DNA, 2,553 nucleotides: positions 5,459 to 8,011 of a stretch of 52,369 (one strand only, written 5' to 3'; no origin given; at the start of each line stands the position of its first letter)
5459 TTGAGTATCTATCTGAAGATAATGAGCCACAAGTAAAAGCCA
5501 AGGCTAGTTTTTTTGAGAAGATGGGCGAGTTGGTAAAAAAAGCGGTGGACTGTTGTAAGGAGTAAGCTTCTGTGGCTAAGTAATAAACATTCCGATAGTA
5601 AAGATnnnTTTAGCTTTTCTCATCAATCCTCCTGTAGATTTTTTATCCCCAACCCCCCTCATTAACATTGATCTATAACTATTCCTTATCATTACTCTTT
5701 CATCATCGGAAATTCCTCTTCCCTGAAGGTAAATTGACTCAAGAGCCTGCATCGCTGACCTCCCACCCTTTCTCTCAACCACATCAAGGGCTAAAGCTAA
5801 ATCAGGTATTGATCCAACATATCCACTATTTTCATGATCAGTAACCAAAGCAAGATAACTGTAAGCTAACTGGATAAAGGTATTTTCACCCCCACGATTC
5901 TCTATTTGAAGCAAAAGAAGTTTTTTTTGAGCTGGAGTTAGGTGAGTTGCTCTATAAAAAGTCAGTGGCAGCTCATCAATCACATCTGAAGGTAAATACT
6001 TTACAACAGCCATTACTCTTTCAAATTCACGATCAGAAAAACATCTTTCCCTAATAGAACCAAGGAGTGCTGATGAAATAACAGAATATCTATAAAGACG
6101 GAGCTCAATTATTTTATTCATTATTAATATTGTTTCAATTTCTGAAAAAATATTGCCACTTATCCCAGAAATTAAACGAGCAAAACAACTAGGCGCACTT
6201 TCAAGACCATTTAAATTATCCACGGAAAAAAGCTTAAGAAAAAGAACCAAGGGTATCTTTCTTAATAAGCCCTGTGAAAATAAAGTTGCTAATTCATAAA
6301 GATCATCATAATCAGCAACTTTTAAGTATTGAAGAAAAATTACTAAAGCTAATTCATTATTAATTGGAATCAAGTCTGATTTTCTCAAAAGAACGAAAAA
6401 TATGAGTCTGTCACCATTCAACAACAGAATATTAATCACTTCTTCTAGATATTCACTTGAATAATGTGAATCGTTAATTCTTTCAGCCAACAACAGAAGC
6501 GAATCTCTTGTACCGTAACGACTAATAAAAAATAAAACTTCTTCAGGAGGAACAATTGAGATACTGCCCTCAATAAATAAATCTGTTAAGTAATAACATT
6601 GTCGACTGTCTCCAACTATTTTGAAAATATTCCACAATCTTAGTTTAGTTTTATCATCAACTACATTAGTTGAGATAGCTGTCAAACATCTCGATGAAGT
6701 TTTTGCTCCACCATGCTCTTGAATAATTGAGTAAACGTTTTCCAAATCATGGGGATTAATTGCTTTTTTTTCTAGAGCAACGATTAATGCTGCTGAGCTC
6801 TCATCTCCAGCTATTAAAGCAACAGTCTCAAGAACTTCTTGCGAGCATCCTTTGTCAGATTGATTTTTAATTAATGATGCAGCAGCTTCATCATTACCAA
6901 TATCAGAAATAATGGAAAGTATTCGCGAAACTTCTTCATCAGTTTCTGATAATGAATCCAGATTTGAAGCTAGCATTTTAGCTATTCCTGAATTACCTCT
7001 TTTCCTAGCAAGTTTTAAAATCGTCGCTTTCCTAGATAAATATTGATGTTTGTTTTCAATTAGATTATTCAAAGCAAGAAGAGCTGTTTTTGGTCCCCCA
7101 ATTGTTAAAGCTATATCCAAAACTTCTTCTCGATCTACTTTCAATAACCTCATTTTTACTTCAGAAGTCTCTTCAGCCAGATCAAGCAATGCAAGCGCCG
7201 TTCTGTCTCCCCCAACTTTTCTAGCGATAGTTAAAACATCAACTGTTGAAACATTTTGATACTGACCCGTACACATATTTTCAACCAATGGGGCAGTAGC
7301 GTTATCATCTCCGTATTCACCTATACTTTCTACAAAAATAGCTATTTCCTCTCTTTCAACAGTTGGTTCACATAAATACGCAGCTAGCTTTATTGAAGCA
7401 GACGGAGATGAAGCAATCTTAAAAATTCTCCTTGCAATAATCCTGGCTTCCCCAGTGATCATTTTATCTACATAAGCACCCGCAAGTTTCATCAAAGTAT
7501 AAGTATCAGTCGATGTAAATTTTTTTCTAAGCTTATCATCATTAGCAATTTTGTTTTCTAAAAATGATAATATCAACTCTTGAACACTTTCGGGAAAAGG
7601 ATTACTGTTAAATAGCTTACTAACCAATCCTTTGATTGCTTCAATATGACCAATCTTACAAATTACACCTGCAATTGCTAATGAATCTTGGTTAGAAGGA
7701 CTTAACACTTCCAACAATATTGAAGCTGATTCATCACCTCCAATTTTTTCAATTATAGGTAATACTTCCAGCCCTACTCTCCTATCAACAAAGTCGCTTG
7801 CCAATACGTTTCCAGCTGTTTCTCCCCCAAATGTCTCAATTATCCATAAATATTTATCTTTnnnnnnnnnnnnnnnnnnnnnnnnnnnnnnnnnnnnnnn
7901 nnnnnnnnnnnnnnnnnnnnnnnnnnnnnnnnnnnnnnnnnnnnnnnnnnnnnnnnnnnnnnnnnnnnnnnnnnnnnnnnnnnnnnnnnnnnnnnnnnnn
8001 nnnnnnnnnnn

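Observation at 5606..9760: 1384-aa giant: minimal amidoligase-like catalytic domain fused to a HEAT-like solenoid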

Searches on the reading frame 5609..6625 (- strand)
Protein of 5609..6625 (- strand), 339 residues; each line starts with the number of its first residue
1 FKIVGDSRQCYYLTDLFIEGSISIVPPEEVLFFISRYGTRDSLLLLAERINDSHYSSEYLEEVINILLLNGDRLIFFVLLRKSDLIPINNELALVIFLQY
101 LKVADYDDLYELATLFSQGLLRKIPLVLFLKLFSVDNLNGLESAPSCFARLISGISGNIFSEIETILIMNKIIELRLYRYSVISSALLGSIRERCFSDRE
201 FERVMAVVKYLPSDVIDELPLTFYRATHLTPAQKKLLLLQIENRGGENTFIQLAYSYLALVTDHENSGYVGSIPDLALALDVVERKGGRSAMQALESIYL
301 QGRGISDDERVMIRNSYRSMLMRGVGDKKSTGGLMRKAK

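Call 71: search_protein_families(library=pfam, proteins=[window:5609-6625:-], max_evalue=10)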
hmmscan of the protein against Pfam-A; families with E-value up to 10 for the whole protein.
window:5609-6625:- (339 aa): 1 family
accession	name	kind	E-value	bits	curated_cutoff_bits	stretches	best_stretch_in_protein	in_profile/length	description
PF25120.1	DUF7814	-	0.042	14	27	1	55-112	69-125/228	Domain of unknown function (DUF7814)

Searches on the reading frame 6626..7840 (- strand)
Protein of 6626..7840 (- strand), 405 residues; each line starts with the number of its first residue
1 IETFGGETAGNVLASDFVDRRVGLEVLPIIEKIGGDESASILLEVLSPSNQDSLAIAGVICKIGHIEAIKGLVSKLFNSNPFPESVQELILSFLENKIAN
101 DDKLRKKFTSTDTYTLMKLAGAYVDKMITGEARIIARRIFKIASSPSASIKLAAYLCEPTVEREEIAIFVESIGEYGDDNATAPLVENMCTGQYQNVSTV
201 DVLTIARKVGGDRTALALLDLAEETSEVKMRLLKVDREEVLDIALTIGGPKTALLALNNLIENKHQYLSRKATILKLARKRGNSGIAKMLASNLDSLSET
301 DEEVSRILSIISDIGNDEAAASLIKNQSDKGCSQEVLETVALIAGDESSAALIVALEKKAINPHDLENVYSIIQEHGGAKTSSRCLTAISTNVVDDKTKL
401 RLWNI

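Call 71: search_protein_families(library=pfam, proteins=[window:6626-7840:-], max_evalue=10)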
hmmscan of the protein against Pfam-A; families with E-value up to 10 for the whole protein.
window:6626-7840:- (405 aa): 2 families
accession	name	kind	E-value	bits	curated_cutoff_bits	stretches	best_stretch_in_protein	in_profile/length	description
PF03130.22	HEAT_PBS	-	0.021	15.8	20.9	0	170-188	6-24/27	PBS lyase HEAT-like repeat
PF13246.12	Cation_ATPase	-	0.14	12.6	21.7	1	342-376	18-52/91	Cation transport ATPase (P-type)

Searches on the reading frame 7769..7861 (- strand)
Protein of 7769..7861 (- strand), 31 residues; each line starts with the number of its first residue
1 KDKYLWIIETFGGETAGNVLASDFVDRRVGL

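Call 70: search_solved_structures(query=A8, max_evalue=10, show_alignments=2)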
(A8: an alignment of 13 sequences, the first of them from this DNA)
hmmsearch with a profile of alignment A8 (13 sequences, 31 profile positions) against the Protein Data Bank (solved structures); distinct sequences matched with E-value up to 10: 34.
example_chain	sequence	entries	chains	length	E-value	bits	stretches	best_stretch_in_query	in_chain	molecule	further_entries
9sah_A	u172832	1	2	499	8.5e-11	43.9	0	9-25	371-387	E4-NB2 synthetic fusion protein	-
4zv6_A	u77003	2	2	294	2.8e-07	33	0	9-26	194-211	AlphaRep-7 | alpha-Rep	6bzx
6gwc_C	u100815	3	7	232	2.9e-05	26.7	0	9-26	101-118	iE5 ALPHAREP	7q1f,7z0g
6fsq_A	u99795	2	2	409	3.2e-05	26.6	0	9-26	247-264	alphaRep A3_bGFPD | A3_bGFPD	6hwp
9rhz_A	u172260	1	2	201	0.00013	24.7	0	9-26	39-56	ALPHAREP bE5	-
8aw4_A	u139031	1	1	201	0.00049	22.9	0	9-26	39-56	ALPHAREP bB-E3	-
6gx7_E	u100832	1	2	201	0.0013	21.6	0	9-25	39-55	iiiA5 ALPHAREP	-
3ltj_A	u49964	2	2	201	0.0023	20.8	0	9-25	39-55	AlphaRep-4 | bA3-2: binder of A3 protein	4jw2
3ltm_A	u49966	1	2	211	0.0029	20.5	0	9-25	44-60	Alpha-Rep4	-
5dcq_A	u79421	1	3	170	0.0033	20.3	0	8-26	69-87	artificial repeat proteins (alphaREP3)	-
6gwd_G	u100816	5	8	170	0.0068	19.4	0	9-26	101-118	iiH5 ALPHAREP | iih5 Alpha Repeating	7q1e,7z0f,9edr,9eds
5cwm_A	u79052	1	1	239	0.0075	19.2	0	2-22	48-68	Designed helical repeat protein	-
4xvp_D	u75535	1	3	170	0.0089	19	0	9-26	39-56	BGFP-C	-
9t1m_A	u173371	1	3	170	0.023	17.7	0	9-26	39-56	Alpha Rep E4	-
8aw4_B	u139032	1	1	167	0.069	16.2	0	9-26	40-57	ALPHAREP bGFPD-YY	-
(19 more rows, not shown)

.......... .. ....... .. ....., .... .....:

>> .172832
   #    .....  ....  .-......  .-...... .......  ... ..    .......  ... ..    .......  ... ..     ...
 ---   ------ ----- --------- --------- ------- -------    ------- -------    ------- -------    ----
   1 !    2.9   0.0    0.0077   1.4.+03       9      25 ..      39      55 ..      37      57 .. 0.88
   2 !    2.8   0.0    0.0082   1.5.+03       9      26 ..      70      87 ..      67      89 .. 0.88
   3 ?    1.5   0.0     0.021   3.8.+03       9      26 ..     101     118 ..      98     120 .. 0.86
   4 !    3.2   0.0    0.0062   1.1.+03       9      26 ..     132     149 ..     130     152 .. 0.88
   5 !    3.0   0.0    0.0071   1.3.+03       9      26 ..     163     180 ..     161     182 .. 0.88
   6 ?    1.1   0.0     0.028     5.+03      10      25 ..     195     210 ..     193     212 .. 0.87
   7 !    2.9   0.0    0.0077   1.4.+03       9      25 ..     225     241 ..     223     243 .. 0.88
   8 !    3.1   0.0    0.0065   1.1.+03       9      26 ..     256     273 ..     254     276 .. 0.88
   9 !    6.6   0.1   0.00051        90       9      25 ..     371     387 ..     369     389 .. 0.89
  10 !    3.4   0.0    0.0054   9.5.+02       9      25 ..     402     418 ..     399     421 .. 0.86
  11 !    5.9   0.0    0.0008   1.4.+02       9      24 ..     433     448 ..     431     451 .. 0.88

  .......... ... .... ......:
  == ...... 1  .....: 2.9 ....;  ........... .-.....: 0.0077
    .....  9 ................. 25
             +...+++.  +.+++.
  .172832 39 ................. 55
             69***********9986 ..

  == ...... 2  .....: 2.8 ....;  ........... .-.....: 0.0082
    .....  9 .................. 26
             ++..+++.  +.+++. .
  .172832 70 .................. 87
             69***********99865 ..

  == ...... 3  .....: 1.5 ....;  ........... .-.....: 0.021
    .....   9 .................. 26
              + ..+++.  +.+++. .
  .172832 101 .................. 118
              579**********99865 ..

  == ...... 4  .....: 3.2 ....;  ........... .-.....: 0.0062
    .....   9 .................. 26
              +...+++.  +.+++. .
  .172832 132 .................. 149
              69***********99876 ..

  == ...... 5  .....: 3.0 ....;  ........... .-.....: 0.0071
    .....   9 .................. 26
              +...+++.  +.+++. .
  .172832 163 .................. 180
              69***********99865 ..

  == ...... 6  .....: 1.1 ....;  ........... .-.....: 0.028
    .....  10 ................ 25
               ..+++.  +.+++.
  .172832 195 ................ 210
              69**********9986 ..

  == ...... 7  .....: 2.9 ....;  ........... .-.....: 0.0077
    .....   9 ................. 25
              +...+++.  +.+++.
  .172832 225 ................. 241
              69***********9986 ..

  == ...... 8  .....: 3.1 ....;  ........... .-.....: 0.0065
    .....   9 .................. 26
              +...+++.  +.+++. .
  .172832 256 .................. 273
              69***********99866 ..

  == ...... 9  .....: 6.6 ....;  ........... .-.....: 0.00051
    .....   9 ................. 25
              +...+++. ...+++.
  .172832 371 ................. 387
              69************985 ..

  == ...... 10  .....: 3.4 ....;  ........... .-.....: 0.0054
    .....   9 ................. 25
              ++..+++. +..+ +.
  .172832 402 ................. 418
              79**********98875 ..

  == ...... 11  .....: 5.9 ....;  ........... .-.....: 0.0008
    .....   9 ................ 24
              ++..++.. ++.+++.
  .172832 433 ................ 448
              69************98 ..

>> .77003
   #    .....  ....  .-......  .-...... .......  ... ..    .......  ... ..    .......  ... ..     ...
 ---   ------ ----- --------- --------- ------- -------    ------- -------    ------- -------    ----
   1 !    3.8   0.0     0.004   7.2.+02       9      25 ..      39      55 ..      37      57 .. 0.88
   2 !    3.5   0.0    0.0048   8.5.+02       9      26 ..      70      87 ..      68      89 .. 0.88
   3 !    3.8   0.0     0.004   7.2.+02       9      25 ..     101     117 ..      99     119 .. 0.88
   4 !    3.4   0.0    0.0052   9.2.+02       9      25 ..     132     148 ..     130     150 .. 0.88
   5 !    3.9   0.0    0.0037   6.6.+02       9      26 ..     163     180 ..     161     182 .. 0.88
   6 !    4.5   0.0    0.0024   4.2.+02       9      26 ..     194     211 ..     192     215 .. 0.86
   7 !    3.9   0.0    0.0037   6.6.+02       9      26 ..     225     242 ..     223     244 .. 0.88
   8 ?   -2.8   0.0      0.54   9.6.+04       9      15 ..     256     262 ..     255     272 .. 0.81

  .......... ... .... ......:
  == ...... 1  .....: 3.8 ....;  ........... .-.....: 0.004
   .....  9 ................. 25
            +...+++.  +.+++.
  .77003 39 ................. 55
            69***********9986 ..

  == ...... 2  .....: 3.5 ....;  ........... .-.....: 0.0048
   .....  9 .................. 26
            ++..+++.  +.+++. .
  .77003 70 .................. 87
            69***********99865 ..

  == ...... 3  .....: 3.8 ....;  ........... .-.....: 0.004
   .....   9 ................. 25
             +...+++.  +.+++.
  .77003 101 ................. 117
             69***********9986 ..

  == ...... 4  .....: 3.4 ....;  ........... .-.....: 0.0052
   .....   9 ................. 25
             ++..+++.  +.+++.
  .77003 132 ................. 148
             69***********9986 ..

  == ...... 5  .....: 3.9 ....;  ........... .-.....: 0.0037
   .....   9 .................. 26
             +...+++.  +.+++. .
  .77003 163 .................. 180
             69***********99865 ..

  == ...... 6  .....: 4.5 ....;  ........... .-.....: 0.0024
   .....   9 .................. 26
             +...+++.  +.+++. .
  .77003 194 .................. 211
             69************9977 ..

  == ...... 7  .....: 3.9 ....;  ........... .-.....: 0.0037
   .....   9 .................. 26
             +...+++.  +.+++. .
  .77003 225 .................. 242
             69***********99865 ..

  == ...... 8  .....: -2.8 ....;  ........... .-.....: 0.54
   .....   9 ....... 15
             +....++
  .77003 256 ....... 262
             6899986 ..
